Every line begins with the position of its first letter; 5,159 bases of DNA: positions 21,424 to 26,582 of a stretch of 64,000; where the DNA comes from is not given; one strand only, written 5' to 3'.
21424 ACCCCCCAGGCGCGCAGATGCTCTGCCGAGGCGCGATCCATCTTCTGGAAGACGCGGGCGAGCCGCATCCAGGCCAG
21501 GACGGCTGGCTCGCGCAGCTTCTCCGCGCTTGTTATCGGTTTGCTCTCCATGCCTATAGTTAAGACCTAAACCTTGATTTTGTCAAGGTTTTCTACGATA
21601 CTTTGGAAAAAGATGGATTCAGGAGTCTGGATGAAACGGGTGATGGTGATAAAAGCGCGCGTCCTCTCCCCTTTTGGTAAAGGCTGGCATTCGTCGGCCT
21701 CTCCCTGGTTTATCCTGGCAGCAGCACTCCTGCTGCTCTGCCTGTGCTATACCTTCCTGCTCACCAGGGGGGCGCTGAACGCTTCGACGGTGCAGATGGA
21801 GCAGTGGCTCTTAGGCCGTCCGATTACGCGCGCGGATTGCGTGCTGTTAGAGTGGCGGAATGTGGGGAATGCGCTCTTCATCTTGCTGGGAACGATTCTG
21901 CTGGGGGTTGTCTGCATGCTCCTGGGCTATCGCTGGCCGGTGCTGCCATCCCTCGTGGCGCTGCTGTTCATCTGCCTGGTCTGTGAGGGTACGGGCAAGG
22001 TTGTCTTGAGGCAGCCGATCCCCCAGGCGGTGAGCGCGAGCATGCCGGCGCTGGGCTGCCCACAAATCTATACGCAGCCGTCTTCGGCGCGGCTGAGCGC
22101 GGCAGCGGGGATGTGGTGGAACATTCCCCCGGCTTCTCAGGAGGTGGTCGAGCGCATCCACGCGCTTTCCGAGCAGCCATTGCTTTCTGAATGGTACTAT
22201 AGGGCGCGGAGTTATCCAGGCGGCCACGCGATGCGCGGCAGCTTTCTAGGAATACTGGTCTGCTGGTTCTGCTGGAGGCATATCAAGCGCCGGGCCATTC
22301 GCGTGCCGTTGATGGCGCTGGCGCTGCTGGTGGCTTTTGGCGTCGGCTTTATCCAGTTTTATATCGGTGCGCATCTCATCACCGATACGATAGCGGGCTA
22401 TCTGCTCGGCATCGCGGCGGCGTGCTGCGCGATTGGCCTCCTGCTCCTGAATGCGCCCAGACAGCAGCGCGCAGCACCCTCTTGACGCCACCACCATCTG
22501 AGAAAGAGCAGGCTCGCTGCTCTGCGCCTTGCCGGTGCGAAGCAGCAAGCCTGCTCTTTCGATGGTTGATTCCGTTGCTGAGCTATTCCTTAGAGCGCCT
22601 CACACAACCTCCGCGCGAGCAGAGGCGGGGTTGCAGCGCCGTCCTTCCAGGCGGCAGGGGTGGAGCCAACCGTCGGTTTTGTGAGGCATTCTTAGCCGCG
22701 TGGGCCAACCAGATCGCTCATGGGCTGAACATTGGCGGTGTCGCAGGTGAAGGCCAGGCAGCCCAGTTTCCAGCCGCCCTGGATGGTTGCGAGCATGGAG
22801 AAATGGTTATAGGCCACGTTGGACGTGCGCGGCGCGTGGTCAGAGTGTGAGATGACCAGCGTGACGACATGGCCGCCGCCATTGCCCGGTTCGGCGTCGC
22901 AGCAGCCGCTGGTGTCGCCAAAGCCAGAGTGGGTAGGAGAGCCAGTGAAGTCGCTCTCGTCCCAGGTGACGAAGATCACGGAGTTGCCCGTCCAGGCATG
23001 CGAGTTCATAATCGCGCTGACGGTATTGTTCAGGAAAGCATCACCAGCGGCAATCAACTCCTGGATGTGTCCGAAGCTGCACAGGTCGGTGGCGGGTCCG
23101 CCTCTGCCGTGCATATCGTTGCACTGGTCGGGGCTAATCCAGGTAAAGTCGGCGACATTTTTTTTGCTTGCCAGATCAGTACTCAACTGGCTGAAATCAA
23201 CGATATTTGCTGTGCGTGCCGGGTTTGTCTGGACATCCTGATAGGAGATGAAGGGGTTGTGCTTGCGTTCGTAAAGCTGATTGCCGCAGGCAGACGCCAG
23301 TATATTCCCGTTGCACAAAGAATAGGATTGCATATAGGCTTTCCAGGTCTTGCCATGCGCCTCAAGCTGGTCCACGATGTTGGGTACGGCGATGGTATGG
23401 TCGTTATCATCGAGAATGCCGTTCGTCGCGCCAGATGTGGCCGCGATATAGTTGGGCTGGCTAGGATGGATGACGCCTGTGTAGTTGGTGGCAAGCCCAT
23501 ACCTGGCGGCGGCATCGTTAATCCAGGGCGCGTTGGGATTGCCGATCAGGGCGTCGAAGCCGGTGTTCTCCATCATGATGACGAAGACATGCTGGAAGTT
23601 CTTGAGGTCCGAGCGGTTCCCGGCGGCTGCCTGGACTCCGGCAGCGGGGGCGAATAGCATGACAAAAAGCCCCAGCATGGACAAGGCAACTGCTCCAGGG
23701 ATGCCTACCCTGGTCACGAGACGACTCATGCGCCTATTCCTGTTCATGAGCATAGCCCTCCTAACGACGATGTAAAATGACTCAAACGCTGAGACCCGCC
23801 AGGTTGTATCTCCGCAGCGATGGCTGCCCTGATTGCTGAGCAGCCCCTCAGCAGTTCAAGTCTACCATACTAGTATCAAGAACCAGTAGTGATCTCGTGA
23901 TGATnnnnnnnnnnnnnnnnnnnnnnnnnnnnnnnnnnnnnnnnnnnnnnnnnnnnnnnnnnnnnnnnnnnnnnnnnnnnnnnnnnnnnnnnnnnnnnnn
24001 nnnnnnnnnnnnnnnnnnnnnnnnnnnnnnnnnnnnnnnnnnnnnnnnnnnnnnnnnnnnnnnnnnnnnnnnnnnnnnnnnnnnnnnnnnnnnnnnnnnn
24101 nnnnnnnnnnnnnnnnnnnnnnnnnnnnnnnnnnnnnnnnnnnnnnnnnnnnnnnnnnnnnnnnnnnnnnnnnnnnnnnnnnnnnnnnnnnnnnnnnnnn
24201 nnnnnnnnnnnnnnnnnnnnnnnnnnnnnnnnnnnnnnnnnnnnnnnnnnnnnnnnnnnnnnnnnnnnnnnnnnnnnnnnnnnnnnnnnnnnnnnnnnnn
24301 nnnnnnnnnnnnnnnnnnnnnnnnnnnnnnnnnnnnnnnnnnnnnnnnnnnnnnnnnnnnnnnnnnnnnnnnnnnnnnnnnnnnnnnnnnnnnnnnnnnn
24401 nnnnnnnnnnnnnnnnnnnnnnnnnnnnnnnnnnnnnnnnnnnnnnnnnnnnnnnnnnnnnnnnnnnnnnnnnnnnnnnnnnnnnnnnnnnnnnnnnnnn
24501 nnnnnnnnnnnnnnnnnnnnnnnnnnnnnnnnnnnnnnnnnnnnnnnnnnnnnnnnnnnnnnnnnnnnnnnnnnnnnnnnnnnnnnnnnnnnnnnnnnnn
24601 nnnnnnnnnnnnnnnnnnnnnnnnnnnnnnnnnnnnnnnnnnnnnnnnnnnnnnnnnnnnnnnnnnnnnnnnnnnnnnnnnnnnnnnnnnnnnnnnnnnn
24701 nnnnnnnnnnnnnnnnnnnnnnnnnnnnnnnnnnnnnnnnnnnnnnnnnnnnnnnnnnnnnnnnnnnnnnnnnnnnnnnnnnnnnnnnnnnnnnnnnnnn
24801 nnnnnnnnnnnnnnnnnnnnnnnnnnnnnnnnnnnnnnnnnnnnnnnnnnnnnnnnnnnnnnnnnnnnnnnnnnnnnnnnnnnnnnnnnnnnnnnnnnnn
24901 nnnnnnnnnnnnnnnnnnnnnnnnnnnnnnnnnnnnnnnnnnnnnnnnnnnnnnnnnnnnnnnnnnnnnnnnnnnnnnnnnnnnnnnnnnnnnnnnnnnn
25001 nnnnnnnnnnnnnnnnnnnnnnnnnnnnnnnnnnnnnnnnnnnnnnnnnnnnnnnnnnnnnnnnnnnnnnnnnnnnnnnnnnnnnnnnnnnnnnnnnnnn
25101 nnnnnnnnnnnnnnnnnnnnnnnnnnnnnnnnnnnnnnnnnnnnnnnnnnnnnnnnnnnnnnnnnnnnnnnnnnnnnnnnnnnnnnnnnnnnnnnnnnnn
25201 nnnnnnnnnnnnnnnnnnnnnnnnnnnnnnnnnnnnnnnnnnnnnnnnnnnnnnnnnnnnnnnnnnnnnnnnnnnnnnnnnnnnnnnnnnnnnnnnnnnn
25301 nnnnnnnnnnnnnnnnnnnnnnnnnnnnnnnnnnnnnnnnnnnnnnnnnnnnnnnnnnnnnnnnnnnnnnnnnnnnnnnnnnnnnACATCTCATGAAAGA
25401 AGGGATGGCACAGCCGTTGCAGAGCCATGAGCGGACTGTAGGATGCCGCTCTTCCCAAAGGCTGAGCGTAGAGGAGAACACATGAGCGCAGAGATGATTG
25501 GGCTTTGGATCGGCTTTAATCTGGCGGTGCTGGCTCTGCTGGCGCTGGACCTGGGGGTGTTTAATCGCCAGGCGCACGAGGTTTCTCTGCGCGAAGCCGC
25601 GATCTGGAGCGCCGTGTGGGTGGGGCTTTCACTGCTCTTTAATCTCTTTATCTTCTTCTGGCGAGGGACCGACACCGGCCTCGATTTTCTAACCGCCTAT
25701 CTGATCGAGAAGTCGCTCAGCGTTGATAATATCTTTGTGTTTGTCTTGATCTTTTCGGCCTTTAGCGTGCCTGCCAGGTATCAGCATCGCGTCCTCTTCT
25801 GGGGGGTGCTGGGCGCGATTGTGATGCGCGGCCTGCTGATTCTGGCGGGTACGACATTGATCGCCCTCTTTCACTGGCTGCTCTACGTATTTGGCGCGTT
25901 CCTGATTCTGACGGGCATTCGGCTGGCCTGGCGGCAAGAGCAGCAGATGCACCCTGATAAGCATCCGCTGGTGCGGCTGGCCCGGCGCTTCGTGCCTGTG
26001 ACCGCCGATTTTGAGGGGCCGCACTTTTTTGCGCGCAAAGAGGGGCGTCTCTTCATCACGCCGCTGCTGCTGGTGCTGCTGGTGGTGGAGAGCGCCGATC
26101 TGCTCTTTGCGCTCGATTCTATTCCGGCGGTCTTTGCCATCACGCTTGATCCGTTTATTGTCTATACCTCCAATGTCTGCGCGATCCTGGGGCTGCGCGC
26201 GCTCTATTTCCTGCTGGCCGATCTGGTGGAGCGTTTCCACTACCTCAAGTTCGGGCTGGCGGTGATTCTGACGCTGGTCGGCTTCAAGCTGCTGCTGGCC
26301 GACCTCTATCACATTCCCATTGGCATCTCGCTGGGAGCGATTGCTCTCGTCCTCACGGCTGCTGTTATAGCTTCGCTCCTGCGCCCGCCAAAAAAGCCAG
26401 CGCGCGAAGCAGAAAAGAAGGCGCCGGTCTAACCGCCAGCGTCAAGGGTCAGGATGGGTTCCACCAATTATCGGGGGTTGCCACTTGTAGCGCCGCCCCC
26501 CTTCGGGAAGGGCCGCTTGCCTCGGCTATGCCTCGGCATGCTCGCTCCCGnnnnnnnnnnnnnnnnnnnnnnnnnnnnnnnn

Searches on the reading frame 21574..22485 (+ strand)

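Call 52: search_protein_families(library=pfam, proteins=[window:21574-22485:+], max_evalue=0.0001)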
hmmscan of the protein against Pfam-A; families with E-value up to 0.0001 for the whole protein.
window:21574-22485:+ (303 aa): 1 family
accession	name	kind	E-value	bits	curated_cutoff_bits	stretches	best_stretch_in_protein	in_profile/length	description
PF01569.27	PAP2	-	2.4e-13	50.4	27.2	1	127-286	5-121/130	PAP2 superfamily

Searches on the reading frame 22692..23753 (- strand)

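Call 52: search_protein_families(library=pfam, proteins=[window:22692-23753:-], max_evalue=0.0001)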
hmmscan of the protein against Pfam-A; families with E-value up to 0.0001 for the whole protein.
window:22692-23753:- (353 aa): 1 family
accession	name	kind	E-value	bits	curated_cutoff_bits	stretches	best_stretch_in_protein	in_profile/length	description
PF04185.19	Phosphoesterase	-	6.4e-31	108.2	23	1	74-330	106-355/356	Phosphoesterase family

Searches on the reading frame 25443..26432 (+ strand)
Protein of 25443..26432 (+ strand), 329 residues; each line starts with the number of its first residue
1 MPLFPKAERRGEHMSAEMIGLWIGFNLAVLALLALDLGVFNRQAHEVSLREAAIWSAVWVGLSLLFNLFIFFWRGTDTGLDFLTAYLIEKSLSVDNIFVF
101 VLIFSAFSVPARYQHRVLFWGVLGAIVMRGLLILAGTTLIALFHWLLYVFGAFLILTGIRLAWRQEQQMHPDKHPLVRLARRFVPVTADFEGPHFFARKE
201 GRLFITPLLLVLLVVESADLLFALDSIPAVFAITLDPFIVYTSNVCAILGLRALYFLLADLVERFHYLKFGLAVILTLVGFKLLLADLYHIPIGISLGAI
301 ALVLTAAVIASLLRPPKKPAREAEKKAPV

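Call 53: search_protein_families(library=pfam, proteins=[window:25443-26432:+], max_evalue=0.0001)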
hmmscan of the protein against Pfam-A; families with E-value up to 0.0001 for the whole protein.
window:25443-26432:+ (329 aa): 1 family
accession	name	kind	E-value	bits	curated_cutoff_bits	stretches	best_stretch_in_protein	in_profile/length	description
PF03741.22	TerC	-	1.5e-52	178.3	27.8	1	84-286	2-177/178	Integral membrane protein TerC family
